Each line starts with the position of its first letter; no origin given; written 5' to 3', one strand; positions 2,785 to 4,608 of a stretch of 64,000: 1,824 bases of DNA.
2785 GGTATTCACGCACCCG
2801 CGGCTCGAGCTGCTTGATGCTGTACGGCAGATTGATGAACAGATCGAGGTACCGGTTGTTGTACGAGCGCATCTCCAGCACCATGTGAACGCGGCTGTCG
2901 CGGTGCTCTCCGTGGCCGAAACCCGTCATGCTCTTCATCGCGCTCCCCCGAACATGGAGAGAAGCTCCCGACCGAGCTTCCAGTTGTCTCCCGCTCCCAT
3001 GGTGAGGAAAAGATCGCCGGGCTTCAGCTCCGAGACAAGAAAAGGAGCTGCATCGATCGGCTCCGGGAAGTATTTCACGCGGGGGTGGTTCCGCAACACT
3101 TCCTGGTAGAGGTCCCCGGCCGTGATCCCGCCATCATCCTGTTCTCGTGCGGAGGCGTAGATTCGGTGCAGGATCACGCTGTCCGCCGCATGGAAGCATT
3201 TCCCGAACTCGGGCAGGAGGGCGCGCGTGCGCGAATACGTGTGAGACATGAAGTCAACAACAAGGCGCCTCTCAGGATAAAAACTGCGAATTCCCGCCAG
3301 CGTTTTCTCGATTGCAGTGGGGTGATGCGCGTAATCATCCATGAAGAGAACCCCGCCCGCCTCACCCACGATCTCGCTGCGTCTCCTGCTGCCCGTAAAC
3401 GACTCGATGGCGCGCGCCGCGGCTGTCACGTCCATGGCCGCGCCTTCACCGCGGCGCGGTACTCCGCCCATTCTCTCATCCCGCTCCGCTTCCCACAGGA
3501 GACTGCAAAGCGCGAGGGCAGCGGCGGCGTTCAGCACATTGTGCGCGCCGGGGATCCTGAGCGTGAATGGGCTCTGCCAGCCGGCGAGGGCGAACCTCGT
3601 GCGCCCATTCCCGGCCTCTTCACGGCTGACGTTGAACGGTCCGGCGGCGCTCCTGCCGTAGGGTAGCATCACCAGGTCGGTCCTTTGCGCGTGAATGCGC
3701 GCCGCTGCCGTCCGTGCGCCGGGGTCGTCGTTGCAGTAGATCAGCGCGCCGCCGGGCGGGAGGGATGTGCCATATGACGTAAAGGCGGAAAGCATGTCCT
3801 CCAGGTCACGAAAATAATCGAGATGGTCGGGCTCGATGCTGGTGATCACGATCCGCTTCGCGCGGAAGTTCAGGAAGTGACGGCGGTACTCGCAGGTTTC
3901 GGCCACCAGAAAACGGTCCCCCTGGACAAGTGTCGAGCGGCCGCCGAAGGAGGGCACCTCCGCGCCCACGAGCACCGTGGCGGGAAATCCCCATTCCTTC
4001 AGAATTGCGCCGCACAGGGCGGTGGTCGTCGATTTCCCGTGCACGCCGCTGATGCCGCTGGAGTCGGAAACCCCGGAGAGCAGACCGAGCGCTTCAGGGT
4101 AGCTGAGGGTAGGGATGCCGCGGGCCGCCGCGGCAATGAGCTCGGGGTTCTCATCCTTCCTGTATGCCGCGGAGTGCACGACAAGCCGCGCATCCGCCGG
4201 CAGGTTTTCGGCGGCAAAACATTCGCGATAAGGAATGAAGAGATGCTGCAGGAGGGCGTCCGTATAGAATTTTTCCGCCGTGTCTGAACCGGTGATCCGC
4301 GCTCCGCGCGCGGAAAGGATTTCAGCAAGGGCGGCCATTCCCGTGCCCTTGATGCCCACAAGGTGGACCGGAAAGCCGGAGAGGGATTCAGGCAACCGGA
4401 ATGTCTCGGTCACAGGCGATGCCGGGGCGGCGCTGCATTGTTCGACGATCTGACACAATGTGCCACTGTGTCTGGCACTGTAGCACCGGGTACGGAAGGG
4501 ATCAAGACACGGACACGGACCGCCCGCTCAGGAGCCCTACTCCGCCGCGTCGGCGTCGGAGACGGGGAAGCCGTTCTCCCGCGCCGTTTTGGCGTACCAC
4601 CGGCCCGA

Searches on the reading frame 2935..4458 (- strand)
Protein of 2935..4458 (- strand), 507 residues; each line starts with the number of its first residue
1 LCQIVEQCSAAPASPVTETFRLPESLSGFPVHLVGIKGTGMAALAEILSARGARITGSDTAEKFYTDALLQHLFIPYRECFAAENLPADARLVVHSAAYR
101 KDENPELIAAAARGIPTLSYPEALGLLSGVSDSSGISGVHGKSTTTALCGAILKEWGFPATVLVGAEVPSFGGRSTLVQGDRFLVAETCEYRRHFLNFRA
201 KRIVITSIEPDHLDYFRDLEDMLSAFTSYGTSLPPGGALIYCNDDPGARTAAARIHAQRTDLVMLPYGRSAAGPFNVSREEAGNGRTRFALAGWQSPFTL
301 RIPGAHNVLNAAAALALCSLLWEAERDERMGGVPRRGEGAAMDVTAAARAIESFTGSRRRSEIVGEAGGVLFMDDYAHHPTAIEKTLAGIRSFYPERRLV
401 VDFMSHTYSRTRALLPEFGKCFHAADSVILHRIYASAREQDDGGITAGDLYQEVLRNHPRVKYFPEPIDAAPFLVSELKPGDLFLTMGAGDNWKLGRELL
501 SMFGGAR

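Call 36: find_homologous_proteins(query=window:2935-4458:-, max_evalue=1e-40)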
Query window:2935-4458:- (507 aa): 7678 proteins with E <= 1e-40 among 8000 candidates; the best 120 are listed.
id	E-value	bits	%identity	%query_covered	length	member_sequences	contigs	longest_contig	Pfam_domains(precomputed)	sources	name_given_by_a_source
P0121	0.0e+0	1106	99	97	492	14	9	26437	PF02875.27,PF08245.19,PF01225.31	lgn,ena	-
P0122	0.0e+0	1016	90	98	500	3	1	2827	PF02875.27,PF08245.19,PF01225.31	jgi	jgi:UDP-N-acetylmuramate--alanine ligase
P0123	0.0e+0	1012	90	100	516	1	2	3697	PF02875.27,PF08245.19,PF01225.31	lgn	-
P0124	1.1e-296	1002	90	98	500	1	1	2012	PF02875.27,PF08245.19,PF01225.31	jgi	jgi:UDP-N-acetylmuramate--alanine ligase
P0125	1.7e-290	982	89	96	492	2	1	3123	PF02875.27,PF08245.19,PF01225.31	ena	-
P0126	5.8e-285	964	87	97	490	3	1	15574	PF02875.27,PF08245.19,PF01225.31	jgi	-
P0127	6.2e-273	924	86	96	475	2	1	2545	PF02875.27,PF08245.19,PF01225.31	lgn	-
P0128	1.1e-272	923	88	93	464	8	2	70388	PF02875.27,PF08245.19,PF01225.31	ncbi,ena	-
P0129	7.4e-271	917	83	97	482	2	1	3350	PF02875.27,PF08245.19,PF01225.31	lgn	-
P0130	2.5e-267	905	82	97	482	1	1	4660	PF02875.27,PF08245.19,PF01225.31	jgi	jgi:UDP-N-acetylmuramate--alanine ligase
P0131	4.7e-256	868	84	92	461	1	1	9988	PF02875.27,PF08245.19,PF01225.31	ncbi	-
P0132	2.0e-244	830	75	97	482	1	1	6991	PF02875.27,PF08245.19,PF01225.31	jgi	jgi:UDP-N-acetylmuramate--alanine ligase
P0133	1.4e-238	811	75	96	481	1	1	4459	PF02875.27,PF08245.19,PF01225.31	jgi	jgi:UDP-N-acetylmuramate--alanine ligase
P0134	1.3e-236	804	74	97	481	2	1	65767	PF02875.27,PF08245.19,PF01225.31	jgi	-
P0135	3.9e-235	799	73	96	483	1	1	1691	PF02875.27,PF08245.19,PF01225.31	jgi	jgi:UDP-N-acetylmuramate--alanine ligase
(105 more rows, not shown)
